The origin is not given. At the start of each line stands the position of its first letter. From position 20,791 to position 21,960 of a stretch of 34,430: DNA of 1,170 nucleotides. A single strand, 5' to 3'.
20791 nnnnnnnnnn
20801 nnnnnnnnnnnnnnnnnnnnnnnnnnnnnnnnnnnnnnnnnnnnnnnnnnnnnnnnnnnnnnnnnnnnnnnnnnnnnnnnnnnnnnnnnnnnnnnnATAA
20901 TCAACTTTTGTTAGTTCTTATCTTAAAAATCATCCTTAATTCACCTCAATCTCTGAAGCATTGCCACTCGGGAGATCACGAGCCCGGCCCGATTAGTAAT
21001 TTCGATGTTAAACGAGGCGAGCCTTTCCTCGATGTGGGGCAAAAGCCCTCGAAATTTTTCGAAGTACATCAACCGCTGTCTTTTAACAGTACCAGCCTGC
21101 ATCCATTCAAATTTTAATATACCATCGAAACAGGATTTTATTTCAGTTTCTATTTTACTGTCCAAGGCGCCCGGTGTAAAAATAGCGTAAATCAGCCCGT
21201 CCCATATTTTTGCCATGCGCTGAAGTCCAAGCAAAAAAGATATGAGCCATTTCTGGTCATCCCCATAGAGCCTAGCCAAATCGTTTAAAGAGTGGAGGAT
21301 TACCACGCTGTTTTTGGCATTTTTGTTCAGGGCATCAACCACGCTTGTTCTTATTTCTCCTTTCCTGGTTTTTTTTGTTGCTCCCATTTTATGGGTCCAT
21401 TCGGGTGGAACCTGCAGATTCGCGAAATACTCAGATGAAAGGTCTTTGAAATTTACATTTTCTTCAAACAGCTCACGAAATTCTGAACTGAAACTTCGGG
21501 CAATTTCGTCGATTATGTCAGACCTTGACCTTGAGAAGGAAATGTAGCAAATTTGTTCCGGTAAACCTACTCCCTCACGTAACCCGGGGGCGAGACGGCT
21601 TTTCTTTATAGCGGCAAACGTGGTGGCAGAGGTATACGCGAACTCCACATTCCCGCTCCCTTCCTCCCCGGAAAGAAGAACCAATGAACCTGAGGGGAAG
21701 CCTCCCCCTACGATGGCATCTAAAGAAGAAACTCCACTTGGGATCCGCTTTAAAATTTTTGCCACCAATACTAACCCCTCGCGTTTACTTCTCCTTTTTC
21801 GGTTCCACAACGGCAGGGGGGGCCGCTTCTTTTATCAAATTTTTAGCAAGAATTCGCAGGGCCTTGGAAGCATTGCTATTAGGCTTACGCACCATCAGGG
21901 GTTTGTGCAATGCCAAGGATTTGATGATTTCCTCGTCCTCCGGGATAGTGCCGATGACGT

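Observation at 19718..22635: Cytoplasmic three-gene module (MinD/ParA, dead KaiC/ArlH-like, signal-less SBP fold) divergently coupled to a type IV pilus motor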

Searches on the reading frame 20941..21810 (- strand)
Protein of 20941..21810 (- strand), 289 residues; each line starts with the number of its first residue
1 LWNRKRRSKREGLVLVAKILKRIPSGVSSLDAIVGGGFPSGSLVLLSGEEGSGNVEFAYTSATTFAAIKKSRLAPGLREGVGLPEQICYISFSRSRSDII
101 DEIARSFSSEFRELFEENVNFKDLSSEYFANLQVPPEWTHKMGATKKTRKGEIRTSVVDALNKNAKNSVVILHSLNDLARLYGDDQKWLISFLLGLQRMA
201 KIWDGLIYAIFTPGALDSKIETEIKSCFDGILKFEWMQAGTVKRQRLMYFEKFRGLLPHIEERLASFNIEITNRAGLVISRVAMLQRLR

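Call 3: search_protein_families(library=pfam, proteins=[window:20941-21810:-], max_evalue=0.01)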
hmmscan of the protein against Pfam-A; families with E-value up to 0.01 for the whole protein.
window:20941-21810:- (289 aa): 2 families
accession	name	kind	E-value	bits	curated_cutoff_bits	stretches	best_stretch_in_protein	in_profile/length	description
PF06745.19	ATPase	-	1.4e-08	34.8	26.6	1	23-279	1-226/231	KaiC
PF05625.17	PAXNEB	-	0.00016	21.3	28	0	25-66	21-59/366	PAXNEB protein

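Call 4: search_protein_families(library=ncbifam, proteins=[window:20941-21810:-], max_evalue=0.01)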
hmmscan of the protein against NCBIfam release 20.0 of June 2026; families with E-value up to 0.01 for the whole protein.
window:20941-21810:- (289 aa): 11 families
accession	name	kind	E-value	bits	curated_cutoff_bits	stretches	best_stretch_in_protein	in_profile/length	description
NF052589.1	ArlH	equivalog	3.9e-09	36.6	215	2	148-281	98-225/229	archaellum protein ArlH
TIGR03881.1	KaiC_arch_4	hypoth_equivalog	3.7e-08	33.3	247.8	1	21-117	1-81/231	KaiC domain-containing protein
NF004723.0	PRK06067.1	subfamily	5e-08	32.7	194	1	147-270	111-228/243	flagellar accessory protein FlaH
NF006799.0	PRK09302.1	equivalog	7.8e-08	31.3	408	1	21-58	253-290/515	circadian clock protein KaiC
TIGR03880.1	KaiC_arch_3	hypoth_equivalog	6.1e-06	25.9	249.45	1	26-130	1-89/224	KaiC domain-containing protein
TIGR02236.1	recomb_radA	equivalog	7.7e-05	22.2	361.15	1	18-204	73-238/311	DNA repair and recombination protein RadA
NF006320.0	PRK08533.1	equivalog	0.00027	20.6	215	0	29-55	12-38/230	flagellar accessory protein FlaH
NF003301.0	PRK04301.1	equivalog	0.00046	19.4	259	1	19-122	79-174/316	DNA repair and recombination protein RadA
TIGR02655.1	circ_KaiC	equivalog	0.0031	16.2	546.25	0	22-55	244-277/484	circadian clock protein KaiC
NF006861.0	PRK09361.1-1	equivalog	0.0047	16.5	278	1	22-69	4-51/235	DNA repair and recombination protein RadB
TIGR00416.1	sms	equivalog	0.0092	14.8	403.05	0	21-58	74-111/454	DNA repair protein RadA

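Call 7: find_homologous_proteins(query=window:20941-21810:-)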
Query window:20941-21810:- (289 aa): 90 proteins with E <= 0.001 among 1839 candidates.
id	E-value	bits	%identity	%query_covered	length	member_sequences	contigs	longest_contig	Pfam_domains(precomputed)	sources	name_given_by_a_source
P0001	1.4e-150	518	87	96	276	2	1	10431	PF06745.20,PF23442.2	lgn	-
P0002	4.1e-148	510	85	95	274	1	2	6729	PF06745.20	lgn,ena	-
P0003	3.5e-137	474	82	95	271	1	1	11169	PF06745.20,PF23442.2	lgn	-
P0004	1.3e-112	394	66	94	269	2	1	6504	PF06745.20,PF05625.18,PF23442.2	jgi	-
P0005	8.9e-84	299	51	96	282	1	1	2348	PF06745.20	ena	-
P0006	1.7e-68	249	45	94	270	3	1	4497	PF06745.20,PF23442.2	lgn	-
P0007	2.1e-67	245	47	93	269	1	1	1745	PF06745.20,PF23442.2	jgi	jgi:KaiC/GvpD/RAD55 family RecA-like ATPase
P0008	1.7e-65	239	45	92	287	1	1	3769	PF06745.20,PF23442.2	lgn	-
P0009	1.8e-65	239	45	92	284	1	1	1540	PF06745.20,PF23442.2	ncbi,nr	ncbi:MAG: RAD55 family ATPase [Halobacteriota archaeon]|nr:RAD55 family ATPase [Halobacteriota archa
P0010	1.6e-64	236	44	92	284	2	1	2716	PF06745.20,PF23442.2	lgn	-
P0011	3.3e-63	232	42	93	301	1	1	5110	PF23442.2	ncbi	-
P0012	5.3e-63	231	40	93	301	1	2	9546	PF23442.2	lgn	-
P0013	2.5e-61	226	42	94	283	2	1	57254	PF06745.20,PF23442.2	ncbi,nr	ncbi:MAG: hypothetical protein SVM80_00480 [Halobacteriota archaeon]|nr:hypothetical protein [Haloba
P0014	2.1e-59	219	41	92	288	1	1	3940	PF06745.20,PF23442.2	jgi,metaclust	metaclust:\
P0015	2.2e-59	219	41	92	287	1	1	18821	PF06745.20,PF23442.2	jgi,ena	-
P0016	3.7e-59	218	41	92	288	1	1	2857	PF06745.20,PF23442.2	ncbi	-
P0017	1.5e-58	216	39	95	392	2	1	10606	PF06745.20,PF05625.18,PF23442.2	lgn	-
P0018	3.3e-58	215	43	90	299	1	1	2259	PF06745.20,PF23442.2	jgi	-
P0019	5.9e-58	214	40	94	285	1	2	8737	PF06745.20,PF23442.2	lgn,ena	-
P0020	3.3e-54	202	41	91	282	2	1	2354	PF06745.20,PF23442.2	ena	-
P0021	4.2e-52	195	37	91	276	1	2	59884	PF06745.20,PF23442.2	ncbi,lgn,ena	-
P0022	6.7e-52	195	40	93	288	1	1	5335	PF06745.20,PF23442.2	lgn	-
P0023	7.8e-52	194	42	92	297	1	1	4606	PF06745.20,PF23442.2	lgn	-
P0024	8.2e-52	194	38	91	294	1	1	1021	PF06745.20,PF23442.2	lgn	-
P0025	1.5e-51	193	40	93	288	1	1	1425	PF06745.20,PF23442.2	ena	-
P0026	1.8e-51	193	40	91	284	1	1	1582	PF06745.20,PF23442.2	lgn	-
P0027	8.5e-51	191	39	93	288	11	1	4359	PF06745.20,PF23442.2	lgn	-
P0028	2.5e-50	189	40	93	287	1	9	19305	PF06745.20,PF23442.2,PF13481.13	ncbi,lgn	-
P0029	2.5e-50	189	40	91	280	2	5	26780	PF06745.20,PF23442.2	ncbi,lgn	-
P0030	2.5e-50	189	41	91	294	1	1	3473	PF06745.20,PF23442.2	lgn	-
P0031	7.6e-50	188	39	91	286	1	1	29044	PF06745.20,PF23442.2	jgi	-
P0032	8.1e-50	188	39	93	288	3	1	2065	PF06745.20,PF23442.2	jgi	jgi:KaiC/GvpD/RAD55 family RecA-like ATPase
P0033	1.1e-49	187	40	92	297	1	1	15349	PF06745.20,PF23442.2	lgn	-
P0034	1.6e-49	187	40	91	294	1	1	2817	PF06745.20,PF23442.2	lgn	-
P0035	2.4e-49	186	38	95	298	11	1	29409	PF06745.20,PF23442.2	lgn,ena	-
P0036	4.8e-49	185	35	90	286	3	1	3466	PF06745.20,PF23442.2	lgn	-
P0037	5.6e-49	185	40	91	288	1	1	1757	PF06745.20,PF23442.2,PF08423.18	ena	-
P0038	6.3e-49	185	39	91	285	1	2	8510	PF06745.20,PF23442.2,PF13481.13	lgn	-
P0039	6.7e-49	185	38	93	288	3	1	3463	PF06745.20,PF23442.2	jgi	jgi:KaiC/GvpD/RAD55 family RecA-like ATPase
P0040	7.1e-49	185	38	93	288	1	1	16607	PF06745.20,PF23442.2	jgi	-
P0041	7.9e-49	185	38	93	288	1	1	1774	PF06745.20,PF23442.2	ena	-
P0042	8.2e-49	185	40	90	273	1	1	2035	PF06745.20,PF23442.2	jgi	jgi:KaiC/GvpD/RAD55 family RecA-like ATPase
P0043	1.3e-48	184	38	93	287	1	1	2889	PF06745.20,PF23442.2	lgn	-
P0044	1.5e-48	184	38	91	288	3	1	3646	PF06745.20,PF23442.2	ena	-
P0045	1.8e-48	183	40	91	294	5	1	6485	PF06745.20,PF23442.2,PF13481.13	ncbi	-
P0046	2.4e-48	183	38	93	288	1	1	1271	PF06745.20,PF23442.2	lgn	-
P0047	2.5e-48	183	39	89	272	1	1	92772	PF06745.20,PF23442.2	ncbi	-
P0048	2.7e-48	183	41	91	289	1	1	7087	PF06745.20,PF23442.2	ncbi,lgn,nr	ncbi:MAG TPA: ATPase domain-containing protein [candidate division Zixibacteria bacterium]|nr:ATPase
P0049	3.3e-48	183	37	91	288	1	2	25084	PF06745.20,PF23442.2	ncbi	-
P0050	4.5e-48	182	38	93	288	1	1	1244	PF06745.20,PF23442.2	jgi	jgi:KaiC/GvpD/RAD55 family RecA-like ATPase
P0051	6.3e-48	182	38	91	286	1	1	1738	PF06745.20,PF23442.2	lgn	-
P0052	6.3e-48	182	39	93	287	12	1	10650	PF06745.20,PF23442.2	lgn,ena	-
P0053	9.9e-48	181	41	90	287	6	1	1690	PF06745.20,PF23442.2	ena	-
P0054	1.1e-47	181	38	93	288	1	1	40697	PF06745.20,PF23442.2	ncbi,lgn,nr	ncbi:MAG: ATPase domain-containing protein [Candidatus Methanoperedens sp.]|nr:ATPase domain-contain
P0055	1.5e-47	180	41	91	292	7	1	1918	PF06745.20,PF23442.2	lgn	-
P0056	2.5e-47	180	40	91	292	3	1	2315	PF06745.20,PF23442.2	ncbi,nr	ncbi:MAG: ATPase domain-containing protein [Candidatus Methanoperedens sp.]|nr:ATPase domain-contain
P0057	2.8e-47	179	38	91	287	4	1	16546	PF06745.20,PF23442.2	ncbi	-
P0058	3.0e-47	179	37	90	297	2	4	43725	PF06745.20,PF23442.2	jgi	-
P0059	4.1e-47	179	38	91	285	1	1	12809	PF06745.20,PF23442.2,PF13481.13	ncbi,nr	ncbi:KaiC [uncultured archaeon]|nr:KaiC [uncultured archaeon]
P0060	1.0e-46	178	38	91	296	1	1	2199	PF06745.20,PF23442.2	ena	-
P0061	1.1e-46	178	39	91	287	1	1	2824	PF06745.20,PF23442.2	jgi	jgi:KaiC/GvpD/RAD55 family RecA-like ATPase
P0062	1.4e-46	177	40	90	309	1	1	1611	PF06745.20,PF23442.2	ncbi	-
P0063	1.5e-46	177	38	93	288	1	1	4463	PF06745.20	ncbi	-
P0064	2.9e-46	176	39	91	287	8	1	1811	PF06745.20,PF23442.2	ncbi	-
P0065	3.6e-46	176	36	93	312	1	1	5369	PF06745.20,PF23442.2,PF13481.13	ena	-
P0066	9.4e-46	174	38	90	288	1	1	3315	PF06745.20,PF23442.2,PF13481.13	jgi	-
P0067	1.0e-45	174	38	93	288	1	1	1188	PF06745.20,PF23442.2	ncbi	-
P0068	1.5e-45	174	39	91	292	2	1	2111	PF06745.20,PF23442.2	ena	-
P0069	2.7e-45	173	38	90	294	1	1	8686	PF06745.20,PF23442.2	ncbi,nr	ncbi:MAG: recombinase RecA [Thermoplasmata archaeon]|nr:recombinase RecA [Thermoplasmata archaeon]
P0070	3.0e-45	173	38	90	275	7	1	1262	PF06745.20,PF23442.2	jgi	jgi:KaiC/GvpD/RAD55 family RecA-like ATPase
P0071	5.8e-45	172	37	92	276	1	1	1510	PF06745.20,PF23442.2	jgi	jgi:KaiC/GvpD/RAD55 family RecA-like ATPase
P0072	1.2e-44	171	39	93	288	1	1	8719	PF06745.20,PF23442.2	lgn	-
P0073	1.8e-44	170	38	93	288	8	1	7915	PF06745.20,PF23442.2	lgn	-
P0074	1.9e-44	170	36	91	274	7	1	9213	PF06745.20,PF23442.2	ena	-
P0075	2.1e-44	170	39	93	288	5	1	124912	PF06745.20,PF23442.2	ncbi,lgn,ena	-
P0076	2.2e-44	170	38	91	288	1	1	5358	PF06745.20,PF23442.2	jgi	jgi:KaiC/GvpD/RAD55 family RecA-like ATPase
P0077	3.0e-44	170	37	93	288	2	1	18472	PF06745.20,PF23442.2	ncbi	-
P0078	3.5e-44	169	38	91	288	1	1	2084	PF06745.20,PF23442.2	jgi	jgi:KaiC/GvpD/RAD55 family RecA-like ATPase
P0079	4.8e-44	169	38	93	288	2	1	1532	PF06745.20,PF23442.2,PF13481.13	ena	-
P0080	2.8e-43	166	36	92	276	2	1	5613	PF06745.20,PF23442.2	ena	-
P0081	4.1e-43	166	37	92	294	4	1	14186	PF06745.20,PF23442.2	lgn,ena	-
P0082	5.5e-43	165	41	91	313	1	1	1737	PF06745.20,PF23442.2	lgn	-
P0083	1.2e-42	164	36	89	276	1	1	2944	PF06745.20,PF23442.2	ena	-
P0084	1.4e-42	164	38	91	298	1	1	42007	PF06745.20,PF23442.2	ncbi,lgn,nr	ncbi:MAG: hypothetical protein OIN87_09910 [Candidatus Methanoperedens sp.]|nr:hypothetical protein 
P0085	1.5e-42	164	37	90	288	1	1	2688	PF06745.20,PF23442.2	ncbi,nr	ncbi:MAG: RAD55 family ATPase [Candidatus Thermoplasmatota archaeon]|nr:RAD55 family ATPase [Candida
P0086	2.9e-41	160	37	90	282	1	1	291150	PF06745.20,PF23442.2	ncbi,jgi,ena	-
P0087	2.7e-40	157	35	90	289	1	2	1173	PF06745.20,PF23442.2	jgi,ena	-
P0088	1.2e-34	138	35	85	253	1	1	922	PF06745.20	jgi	jgi:archaellum biogenesis ATPase FlaH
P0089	2.7e-31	127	38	71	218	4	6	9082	PF06745.20,PF23442.2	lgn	-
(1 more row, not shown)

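Call 8: find_related_loci(query=window:20941-21810:-, collection=genome_contigs, flank=10000)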
Query window:20941-21810:- (289 aa) in genome_contigs; peptide patterns used: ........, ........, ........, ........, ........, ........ (x = any residue, [..] = any of these).
179 stretches matched a pattern; 100 encode a relative of the query (tblastn E <= 1e-3); the best 80 are kept; 80 distinct loci.
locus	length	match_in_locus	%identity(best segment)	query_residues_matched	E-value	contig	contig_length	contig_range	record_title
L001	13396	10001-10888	42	20-289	3e-67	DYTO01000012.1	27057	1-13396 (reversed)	MAG TPA_asm: Candidatus Hadarchaeum sp. isolate DR5_53_9 Afr_mines_DR5_213_length_27057_cov_3_323346, whole genome shotg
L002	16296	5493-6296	39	22-285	3e-59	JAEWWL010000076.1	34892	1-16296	MAG: Methanobacteriota archaeon isolate OH_SDB_97 k127_540820, whole genome shotgun sequence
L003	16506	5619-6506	38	20-289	1e-58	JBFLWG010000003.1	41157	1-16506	MAG: Candidatus Hadarchaeota archaeon isolate MAG026 MAG026_3, whole genome shotgun sequence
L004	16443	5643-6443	40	22-282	2e-58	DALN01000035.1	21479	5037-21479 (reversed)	MAG TPA_asm: Methanoculleus sp. UBA77 UBA77_contig_20133, whole genome shotgun sequence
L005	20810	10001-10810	39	22-285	1e-58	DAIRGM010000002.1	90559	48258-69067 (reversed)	MAG TPA_asm: Methanoculleus sp. isolate CTOTU40250 NODE_128_length_90559_cov_13.830737, whole genome shotgun sequence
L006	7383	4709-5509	39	22-282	3e-58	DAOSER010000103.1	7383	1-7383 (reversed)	MAG TPA_asm: Methanoculleus sp. isolate AMR_MDS_1800 NODE_3691_length_7383_cov_75.191184, whole genome shotgun sequence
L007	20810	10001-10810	38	22-285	2e-57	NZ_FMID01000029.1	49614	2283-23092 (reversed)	Methanoculleus chikugoensis isolate L21-II-0, whole genome shotgun sequence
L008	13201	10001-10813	37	22-285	3e-56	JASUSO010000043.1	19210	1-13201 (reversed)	MAG: Methanobacteriota archaeon isolate DJKA97_NP-J24_bin.13 scaffold_793, whole genome shotgun sequence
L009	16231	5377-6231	36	5-285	3e-56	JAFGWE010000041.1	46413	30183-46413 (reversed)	MAG: Methanomicrobiaceae archaeon isolate ZodW_Metabat.227 k87_15963793, whole genome shotgun sequence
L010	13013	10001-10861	37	5-285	7e-56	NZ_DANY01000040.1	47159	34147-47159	MAG: Methanoculleus sp. UBA303 UBA303_contig_1448, whole genome shotgun sequence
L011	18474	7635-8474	37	12-285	5e-56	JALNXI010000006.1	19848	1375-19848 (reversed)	MAG: Methanoculleus sp. isolate SO_2017_CLC bin 102 scaffold_3644_c1_PH3_2017, whole genome shotgun sequence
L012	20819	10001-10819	39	15-282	8e-56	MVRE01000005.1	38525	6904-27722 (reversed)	MAG: Methanoregula sp. PtaU1.Bin051 A4E35_contig000005, whole genome shotgun sequence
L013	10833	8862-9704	37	4-282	5e-56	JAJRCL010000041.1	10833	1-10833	MAG: Methanomicrobiales archaeon isolate OWC_0063 OWC_0063_k121_2094785, whole genome shotgun sequence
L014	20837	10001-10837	37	12-285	2e-53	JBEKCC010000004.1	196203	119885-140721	MAG: Methanoregulaceae archaeon isolate SPRUCE 150 SPRUCE_150_4, whole genome shotgun sequence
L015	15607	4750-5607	36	2-282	1e-52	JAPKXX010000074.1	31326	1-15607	MAG: Methanoregula sp. isolate LacPavin_0920_SED4_MAG_52_19 LacPavin_0920_SED4_scaffold_2141850, whole genome shotgun se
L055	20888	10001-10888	38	20-289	2e-58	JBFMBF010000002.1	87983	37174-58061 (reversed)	MAG: Candidatus Hadarchaeota archaeon isolate MAG157 MAG157_2, whole genome shotgun sequence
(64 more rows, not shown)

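Call 11: find_encoding_contigs(protein=P0001, flank=10000, max_places=3)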
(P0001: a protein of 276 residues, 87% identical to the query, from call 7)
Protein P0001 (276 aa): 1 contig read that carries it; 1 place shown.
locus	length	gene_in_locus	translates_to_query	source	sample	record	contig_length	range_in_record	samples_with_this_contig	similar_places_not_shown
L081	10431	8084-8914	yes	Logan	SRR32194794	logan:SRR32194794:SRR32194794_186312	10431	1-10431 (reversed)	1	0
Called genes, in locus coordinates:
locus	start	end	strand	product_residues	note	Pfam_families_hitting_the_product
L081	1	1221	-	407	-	?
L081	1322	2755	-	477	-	PF23960:DUF7289 (faint), PF13385:Laminin_G_3, PF02973:Sialidase (weak)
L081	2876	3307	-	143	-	-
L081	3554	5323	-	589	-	PF00482:T2SSF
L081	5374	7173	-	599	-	PF23990:PilB3_N, PF00437:T2SSE, PF23989:PilB3_C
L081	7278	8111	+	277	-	PF00142:Fer4_NifH (faint), PF01656:CbiA, PF02374:ArsA_ATPase (weak), PF06564:CBP_BcsQ, PF10609:ParA, PF13614:AAA_31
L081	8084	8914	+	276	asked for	PF06745:ATPase (weak), PF23442:DUF7125 (faint)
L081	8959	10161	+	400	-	PF01547:SBP_bac_1, PF13416:SBP_bac_8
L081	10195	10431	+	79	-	?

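Call 12: find_encoding_contigs(protein=P0003, flank=10000, max_places=3)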
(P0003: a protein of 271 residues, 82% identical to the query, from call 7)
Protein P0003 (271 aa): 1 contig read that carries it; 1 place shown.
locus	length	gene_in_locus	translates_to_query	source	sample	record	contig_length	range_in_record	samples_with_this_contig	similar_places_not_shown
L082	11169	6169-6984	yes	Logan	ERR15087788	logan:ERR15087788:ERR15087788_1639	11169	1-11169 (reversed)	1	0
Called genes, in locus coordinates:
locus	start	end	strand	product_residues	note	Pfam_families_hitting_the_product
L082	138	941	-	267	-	PF23960:DUF7289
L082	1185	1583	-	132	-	-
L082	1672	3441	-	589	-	PF00482:T2SSF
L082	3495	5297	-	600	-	PF23990:PilB3_N, PF00437:T2SSE, PF23989:PilB3_C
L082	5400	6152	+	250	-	PF00142:Fer4_NifH (faint), PF01656:CbiA, PF02374:ArsA_ATPase (weak), PF06564:CBP_BcsQ (faint), PF10609:ParA, PF13614:AAA_31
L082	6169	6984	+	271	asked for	PF06745:ATPase, PF23442:DUF7125 (faint)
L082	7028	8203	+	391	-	PF01547:SBP_bac_1, PF13416:SBP_bac_8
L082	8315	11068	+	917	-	PF01301:Glyco_hydro_35, PF10435:BetaGal_dom2, PF13364:BetaGal_ABD2 (faint), PF21467:BetaGal_gal-bd (weak)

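Call 13: find_encoding_contigs(protein=P0004, flank=10000, max_places=3)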
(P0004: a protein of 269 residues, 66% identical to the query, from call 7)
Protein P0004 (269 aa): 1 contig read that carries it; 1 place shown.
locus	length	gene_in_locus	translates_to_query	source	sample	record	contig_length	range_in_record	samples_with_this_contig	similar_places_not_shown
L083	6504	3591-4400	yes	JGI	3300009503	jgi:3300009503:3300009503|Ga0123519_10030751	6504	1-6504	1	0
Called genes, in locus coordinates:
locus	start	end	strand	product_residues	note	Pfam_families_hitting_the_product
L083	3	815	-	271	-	?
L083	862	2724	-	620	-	PF23990:PilB3_N, PF00437:T2SSE, PF27713:UCP018868 (weak), PF23989:PilB3_C (weak)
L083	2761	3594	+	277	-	PF00142:Fer4_NifH (faint), PF02374:ArsA_ATPase, PF06564:CBP_BcsQ (faint), PF10609:ParA, PF13614:AAA_31, PF01656:CbiA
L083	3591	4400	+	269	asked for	PF05625:PAXNEB (faint), PF06745:ATPase (weak), PF23442:DUF7125 (faint)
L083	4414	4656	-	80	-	-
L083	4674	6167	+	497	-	PF18490:tRNA_bind_4, PF00587:tRNA-synt_2b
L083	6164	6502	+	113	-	?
